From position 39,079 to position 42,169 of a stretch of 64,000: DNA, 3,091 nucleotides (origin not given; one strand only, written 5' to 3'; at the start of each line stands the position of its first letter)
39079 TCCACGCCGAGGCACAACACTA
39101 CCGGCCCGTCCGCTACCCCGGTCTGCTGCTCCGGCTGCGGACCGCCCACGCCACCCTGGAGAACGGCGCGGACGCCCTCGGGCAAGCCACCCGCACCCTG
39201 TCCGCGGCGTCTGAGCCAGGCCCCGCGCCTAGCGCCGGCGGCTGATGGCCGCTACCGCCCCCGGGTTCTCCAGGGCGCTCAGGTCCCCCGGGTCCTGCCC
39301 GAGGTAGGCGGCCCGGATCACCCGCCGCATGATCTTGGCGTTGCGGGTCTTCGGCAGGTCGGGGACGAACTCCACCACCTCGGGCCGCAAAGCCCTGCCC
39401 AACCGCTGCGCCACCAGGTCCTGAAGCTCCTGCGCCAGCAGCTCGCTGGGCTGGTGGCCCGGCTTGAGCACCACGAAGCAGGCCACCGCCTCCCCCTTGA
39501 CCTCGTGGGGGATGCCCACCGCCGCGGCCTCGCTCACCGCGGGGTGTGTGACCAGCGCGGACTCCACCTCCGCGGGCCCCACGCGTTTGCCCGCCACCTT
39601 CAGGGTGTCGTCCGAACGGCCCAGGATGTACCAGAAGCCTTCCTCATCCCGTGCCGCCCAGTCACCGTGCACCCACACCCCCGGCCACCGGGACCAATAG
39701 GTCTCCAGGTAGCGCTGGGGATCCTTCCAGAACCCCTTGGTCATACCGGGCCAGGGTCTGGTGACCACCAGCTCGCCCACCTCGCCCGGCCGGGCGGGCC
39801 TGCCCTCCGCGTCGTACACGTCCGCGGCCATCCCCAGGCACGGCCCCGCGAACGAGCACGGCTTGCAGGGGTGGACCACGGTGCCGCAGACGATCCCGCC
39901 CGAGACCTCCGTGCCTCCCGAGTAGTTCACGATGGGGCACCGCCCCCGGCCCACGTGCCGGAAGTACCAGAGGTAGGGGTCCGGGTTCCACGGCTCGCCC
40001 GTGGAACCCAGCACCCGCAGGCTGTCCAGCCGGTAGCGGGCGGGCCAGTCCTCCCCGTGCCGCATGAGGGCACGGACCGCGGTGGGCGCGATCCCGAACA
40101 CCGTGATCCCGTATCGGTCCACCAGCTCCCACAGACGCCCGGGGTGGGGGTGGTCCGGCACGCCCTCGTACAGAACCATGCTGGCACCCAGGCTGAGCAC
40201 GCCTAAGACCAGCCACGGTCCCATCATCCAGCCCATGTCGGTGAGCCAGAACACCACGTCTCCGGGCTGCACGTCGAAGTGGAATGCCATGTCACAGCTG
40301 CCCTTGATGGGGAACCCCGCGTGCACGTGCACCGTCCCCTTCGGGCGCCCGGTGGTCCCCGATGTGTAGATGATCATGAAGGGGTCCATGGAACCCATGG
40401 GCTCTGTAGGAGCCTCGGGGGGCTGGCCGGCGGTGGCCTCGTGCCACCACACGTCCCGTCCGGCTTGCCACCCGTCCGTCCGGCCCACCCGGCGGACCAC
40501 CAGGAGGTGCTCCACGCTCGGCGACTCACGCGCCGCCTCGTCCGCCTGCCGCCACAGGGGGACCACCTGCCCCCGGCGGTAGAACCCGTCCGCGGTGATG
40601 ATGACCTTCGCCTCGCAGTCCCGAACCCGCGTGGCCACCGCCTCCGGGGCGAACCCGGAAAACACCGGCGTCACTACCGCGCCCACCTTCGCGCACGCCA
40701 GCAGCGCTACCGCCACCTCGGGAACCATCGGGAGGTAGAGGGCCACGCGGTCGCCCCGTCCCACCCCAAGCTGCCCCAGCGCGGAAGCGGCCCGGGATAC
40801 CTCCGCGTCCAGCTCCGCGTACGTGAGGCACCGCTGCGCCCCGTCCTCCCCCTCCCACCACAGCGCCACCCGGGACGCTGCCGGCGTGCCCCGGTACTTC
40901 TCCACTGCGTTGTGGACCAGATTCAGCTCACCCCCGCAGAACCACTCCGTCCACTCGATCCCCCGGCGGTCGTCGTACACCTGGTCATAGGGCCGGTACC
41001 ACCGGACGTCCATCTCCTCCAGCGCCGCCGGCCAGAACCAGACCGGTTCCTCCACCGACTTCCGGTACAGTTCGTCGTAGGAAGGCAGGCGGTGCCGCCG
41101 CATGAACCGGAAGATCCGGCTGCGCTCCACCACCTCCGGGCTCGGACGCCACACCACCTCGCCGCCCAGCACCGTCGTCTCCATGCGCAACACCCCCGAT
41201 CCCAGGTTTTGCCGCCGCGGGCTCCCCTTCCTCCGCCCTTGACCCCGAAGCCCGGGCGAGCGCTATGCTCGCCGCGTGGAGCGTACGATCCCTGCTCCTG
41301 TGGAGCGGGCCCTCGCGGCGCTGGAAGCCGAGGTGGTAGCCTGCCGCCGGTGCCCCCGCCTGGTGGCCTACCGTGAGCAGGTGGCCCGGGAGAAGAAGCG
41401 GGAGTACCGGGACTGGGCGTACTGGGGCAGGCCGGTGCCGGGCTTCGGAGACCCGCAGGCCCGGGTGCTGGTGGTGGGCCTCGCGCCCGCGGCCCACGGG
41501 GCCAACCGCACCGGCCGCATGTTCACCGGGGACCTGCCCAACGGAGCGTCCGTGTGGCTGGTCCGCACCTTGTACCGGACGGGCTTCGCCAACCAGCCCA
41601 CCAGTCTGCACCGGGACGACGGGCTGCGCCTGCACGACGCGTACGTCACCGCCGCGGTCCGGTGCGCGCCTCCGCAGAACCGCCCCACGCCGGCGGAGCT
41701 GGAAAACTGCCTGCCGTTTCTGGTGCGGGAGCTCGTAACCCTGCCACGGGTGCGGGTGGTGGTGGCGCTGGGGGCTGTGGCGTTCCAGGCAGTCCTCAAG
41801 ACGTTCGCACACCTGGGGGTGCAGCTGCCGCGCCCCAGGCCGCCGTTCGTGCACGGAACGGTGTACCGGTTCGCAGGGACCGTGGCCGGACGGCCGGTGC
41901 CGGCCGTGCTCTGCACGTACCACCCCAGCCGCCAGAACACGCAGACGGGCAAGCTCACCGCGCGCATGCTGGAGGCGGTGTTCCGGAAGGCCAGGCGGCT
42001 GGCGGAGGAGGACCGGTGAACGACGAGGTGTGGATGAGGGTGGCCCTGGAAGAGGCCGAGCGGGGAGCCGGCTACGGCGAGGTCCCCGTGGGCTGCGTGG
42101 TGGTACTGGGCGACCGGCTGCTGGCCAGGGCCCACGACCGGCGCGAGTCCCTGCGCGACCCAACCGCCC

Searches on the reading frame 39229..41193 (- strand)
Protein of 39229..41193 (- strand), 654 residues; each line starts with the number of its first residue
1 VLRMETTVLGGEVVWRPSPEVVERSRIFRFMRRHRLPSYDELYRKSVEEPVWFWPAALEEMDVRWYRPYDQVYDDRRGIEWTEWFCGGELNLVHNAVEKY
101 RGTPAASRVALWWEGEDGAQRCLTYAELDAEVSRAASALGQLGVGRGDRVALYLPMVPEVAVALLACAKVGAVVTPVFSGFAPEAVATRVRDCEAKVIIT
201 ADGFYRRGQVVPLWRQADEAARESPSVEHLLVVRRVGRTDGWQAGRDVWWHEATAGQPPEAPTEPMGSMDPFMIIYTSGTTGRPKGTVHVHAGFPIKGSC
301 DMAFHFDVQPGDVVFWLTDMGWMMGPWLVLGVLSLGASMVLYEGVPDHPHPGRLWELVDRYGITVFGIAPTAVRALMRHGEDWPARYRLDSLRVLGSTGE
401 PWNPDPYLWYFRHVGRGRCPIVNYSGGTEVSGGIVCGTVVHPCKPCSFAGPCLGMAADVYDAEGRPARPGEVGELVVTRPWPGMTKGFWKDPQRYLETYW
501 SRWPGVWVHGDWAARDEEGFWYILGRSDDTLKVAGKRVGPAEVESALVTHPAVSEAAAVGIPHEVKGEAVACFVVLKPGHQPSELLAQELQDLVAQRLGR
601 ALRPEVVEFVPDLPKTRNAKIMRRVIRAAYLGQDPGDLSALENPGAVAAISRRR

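Call 17: search_protein_families(library=pfam, proteins=[window:39229-41193:-], max_evalue=0.0001)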
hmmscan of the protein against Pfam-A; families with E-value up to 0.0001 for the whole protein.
window:39229-41193:- (654 aa): 3 families
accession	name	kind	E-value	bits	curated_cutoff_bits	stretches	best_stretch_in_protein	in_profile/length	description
PF00501.34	AMP-binding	-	3.5e-78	263.5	29.9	1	107-489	10-384/384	AMP-binding enzyme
PF13193.12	AMP-binding_C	-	2.4e-26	92.9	24.5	1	542-620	1-76/76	AMP-binding enzyme C-terminal domain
PF16177.11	ACAS_N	-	2.2e-16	59.8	27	1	39-96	1-55/55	Acetyl-coenzyme A synthetase N-terminus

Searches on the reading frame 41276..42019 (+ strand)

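Call 17: search_protein_families(library=pfam, proteins=[window:41276-42019:+], max_evalue=0.0001)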
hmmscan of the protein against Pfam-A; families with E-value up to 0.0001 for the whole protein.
window:41276-42019:+ (247 aa): 1 family
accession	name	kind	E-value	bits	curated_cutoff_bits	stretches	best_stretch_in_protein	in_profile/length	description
PF03167.25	UDG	-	4.9e-28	98.4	24.3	1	55-238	1-139/141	Uracil DNA glycosylase superfamily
